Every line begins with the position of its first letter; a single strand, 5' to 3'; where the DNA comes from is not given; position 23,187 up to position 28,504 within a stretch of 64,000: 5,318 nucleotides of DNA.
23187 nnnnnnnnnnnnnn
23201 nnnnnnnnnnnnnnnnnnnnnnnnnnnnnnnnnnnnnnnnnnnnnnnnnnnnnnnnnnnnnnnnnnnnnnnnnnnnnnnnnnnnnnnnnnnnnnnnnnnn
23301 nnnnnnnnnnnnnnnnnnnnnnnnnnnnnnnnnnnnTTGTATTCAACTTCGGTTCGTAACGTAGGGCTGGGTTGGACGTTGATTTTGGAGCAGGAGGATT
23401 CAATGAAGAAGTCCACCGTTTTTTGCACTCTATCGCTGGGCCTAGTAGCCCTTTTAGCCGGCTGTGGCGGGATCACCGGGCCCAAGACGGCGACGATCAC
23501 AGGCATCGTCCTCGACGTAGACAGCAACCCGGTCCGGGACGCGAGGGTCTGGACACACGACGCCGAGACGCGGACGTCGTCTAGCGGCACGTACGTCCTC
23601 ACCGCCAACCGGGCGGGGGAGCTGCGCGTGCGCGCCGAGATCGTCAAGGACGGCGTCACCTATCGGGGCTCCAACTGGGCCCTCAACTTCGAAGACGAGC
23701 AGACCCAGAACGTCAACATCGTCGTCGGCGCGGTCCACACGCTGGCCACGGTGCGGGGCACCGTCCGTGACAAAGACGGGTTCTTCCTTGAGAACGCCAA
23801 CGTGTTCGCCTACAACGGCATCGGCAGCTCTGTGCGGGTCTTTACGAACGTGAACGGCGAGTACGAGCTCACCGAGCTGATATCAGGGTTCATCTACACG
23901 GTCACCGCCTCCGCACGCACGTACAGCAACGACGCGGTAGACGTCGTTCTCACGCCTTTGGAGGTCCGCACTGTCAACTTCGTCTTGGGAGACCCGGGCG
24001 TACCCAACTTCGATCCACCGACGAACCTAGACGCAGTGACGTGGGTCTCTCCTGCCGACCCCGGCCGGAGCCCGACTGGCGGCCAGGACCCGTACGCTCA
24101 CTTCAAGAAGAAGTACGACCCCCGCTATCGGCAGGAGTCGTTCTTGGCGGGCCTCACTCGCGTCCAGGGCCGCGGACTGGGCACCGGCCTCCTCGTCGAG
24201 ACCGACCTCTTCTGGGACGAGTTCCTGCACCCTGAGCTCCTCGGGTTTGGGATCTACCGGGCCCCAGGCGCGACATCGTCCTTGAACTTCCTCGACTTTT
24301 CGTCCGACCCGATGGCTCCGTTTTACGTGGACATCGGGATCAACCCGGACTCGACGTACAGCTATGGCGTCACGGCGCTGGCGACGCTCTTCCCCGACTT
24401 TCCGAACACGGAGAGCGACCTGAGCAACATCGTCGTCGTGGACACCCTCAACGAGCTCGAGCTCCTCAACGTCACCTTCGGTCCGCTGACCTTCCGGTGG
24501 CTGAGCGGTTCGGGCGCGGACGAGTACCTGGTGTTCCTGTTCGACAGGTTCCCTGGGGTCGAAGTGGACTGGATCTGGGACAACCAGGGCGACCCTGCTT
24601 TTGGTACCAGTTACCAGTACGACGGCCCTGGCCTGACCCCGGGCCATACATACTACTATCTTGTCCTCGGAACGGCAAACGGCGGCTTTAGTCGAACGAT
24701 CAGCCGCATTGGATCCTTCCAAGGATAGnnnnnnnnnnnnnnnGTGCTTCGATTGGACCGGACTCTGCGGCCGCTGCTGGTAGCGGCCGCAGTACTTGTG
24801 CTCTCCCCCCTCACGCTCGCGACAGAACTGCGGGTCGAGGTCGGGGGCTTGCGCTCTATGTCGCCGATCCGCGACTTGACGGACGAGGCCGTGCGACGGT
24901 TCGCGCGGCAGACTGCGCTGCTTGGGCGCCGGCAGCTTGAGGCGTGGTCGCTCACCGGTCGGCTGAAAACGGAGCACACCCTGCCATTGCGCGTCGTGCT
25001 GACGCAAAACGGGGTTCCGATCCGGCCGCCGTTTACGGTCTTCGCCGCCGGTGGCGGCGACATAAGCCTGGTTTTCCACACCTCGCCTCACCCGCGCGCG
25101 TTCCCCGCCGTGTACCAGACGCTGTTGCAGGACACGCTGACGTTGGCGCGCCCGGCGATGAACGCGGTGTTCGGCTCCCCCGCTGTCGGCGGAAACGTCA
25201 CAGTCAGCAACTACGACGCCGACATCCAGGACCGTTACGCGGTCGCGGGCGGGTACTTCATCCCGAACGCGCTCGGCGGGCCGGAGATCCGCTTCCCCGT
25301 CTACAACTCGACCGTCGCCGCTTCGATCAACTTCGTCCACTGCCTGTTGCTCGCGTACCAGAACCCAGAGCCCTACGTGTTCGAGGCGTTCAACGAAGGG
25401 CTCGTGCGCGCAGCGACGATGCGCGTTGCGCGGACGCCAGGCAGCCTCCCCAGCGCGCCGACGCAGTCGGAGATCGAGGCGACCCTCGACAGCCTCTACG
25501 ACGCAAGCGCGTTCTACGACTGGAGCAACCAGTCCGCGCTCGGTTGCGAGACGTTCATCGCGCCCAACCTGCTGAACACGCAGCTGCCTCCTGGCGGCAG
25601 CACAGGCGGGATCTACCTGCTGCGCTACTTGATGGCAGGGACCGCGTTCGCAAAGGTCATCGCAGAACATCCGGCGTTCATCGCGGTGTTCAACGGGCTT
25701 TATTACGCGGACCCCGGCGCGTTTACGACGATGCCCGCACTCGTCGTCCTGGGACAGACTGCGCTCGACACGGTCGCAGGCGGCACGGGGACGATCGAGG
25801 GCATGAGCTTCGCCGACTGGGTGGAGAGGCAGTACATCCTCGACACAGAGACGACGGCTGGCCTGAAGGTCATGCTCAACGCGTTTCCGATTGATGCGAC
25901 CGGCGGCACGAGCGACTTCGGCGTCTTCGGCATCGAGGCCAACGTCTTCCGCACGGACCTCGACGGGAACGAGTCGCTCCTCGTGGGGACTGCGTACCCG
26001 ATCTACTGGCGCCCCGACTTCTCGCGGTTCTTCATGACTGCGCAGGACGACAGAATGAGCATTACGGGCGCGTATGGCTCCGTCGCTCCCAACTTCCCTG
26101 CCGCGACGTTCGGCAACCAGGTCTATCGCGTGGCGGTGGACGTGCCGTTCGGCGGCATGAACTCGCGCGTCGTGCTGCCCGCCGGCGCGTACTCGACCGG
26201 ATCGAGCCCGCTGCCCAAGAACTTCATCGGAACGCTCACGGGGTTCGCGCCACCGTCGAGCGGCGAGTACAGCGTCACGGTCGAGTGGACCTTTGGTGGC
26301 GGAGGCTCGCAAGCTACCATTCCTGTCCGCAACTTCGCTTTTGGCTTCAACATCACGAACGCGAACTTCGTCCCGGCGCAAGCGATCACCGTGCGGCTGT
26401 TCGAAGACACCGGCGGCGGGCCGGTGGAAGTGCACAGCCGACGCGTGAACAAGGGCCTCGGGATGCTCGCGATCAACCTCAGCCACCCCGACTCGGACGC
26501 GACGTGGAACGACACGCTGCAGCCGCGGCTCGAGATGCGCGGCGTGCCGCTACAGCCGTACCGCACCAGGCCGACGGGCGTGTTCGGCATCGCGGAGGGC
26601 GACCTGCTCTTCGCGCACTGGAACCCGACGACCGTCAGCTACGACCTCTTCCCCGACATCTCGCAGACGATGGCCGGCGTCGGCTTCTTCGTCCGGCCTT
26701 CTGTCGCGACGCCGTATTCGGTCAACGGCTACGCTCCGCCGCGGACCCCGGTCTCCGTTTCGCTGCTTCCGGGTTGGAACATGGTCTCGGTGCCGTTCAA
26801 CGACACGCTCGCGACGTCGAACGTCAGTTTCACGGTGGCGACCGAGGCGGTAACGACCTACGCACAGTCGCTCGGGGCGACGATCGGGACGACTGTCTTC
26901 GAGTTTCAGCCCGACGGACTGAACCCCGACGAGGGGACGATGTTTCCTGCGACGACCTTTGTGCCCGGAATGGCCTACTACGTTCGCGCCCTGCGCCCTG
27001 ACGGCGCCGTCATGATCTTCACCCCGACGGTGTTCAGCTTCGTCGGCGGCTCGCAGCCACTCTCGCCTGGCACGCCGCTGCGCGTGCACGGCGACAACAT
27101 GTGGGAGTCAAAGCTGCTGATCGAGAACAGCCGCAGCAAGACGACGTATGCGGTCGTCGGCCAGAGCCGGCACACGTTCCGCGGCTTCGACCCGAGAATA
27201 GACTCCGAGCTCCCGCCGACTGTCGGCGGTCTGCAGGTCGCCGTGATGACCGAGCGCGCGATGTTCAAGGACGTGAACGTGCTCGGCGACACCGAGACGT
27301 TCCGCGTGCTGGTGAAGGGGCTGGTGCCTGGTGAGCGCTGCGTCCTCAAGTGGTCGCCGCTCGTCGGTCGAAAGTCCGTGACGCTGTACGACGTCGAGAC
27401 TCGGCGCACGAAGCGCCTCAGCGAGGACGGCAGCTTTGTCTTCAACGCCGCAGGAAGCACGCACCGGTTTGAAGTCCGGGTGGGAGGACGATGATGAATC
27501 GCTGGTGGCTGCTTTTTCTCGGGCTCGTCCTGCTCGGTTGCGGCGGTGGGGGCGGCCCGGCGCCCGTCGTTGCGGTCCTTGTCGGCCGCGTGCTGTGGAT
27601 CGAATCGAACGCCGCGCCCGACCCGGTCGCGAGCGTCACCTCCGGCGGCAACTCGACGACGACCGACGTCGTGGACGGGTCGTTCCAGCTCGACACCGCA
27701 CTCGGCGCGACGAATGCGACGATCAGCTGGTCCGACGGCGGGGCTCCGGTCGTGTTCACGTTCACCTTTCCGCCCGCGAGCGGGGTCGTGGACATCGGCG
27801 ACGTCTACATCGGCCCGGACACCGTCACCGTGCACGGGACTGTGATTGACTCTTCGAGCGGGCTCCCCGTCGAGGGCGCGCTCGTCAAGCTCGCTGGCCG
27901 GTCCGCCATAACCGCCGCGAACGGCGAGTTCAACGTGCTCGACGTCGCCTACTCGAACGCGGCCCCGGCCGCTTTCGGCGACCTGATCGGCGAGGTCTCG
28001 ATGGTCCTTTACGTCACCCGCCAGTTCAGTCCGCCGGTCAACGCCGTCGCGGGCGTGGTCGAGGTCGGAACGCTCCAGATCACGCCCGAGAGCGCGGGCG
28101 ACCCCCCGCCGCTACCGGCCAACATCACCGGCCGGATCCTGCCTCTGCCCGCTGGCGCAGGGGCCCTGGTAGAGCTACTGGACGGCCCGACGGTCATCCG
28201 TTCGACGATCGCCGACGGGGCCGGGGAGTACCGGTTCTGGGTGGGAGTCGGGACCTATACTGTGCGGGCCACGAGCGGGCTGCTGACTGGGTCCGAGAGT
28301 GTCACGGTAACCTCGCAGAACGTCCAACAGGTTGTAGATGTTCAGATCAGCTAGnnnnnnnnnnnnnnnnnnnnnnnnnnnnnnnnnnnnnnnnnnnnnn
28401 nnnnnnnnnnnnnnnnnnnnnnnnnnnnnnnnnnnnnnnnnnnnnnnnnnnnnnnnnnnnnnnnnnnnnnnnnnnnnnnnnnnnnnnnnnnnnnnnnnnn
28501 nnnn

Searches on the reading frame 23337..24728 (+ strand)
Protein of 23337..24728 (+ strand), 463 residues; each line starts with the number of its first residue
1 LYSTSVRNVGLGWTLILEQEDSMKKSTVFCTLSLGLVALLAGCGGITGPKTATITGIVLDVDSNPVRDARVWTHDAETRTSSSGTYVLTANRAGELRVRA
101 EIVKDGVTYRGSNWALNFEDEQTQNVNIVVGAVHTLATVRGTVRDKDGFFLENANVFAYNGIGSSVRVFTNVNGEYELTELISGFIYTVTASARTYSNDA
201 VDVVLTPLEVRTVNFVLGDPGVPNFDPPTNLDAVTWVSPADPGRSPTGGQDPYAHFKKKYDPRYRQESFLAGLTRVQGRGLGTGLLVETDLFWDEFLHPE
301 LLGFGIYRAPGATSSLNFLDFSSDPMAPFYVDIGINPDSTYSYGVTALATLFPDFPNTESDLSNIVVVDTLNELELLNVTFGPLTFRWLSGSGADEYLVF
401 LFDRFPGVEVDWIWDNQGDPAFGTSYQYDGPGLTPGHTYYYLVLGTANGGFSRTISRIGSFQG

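Call 7: search_protein_families(library=pfam, proteins=[window:23337-24728:+], max_evalue=0.001)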
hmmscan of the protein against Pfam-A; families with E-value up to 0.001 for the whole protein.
window:23337-24728:+ (463 aa): 3 families
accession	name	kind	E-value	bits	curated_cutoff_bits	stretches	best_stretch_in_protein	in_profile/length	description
PF13620.12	CarboxypepD_reg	-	4.2e-17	62.7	32.3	2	138-217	1-81/82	Carboxypeptidase regulatory-like domain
PF13715.12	CarbopepD_reg_2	-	7e-09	36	32.2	1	139-217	1-76/88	CarboxypepD_reg-like domain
PF15976.11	CooC_C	-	0.00011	22.6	29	0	50-95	15-60/93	CS1-pili formation C-terminal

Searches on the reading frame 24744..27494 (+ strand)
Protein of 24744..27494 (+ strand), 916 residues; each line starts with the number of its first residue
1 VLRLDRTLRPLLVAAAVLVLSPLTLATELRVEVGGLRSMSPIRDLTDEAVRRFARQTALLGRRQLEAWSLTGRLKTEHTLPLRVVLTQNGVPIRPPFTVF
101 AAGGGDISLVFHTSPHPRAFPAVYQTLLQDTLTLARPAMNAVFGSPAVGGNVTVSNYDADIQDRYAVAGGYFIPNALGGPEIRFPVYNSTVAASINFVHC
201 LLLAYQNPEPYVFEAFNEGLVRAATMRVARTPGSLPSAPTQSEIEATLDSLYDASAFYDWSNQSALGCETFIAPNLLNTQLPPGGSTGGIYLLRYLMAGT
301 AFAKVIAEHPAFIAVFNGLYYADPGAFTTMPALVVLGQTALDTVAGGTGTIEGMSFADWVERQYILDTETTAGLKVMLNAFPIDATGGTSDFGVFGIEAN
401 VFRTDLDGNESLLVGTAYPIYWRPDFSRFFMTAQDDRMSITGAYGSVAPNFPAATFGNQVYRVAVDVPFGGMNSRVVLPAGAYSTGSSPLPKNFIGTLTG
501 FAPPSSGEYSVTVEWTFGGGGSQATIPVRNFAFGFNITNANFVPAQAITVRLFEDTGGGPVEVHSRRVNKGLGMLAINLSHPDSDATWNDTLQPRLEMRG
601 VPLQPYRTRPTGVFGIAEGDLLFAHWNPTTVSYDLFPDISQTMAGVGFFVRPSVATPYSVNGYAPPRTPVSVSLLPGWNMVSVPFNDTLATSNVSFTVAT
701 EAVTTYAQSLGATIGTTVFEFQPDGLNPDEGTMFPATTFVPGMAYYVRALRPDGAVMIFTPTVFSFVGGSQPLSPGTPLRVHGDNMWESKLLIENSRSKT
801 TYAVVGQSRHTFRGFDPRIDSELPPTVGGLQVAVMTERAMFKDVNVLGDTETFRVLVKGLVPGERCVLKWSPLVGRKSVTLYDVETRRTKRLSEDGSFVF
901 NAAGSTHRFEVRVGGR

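Call 7: search_protein_families(library=pfam, proteins=[window:24744-27494:+], max_evalue=0.001)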
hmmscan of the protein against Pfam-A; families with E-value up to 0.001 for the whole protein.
window:24744-27494:+ (916 aa): 0 families

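Call 75: search_protein_families(library=pfam, proteins=[window:24744-27494:+], max_evalue=0.1)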
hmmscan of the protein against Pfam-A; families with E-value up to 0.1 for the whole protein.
window:24744-27494:+ (916 aa): 1 family
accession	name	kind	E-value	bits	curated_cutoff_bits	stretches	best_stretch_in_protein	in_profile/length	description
PF18614.7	RNase_II_C_S1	-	0.068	13.5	26.6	0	748-781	9-42/59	RNase II-type exonuclease C-terminal S1 domain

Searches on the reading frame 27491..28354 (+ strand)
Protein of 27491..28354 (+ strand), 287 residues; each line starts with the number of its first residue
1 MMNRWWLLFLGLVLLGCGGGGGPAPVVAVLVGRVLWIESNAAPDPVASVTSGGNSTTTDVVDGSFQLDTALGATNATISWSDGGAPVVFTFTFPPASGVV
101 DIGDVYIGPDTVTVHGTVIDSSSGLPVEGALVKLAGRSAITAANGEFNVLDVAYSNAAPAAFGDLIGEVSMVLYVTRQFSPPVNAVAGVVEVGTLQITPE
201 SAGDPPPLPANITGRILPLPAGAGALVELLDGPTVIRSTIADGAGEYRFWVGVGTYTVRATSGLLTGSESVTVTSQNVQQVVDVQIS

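Call 53: search_protein_families(library=pfam, proteins=[window:27491-28354:+], max_evalue=0.001)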
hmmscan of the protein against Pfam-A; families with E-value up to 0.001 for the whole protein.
window:27491-28354:+ (287 aa): 2 families
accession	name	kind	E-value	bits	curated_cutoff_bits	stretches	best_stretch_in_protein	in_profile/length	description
PF13715.12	CarbopepD_reg_2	-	5.3e-06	26.8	32.2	0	114-150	1-39/88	CarboxypepD_reg-like domain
PF07210.18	DUF1416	-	5.8e-06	26.6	23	1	223-281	34-93/97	Protein of unknown function (DUF1416)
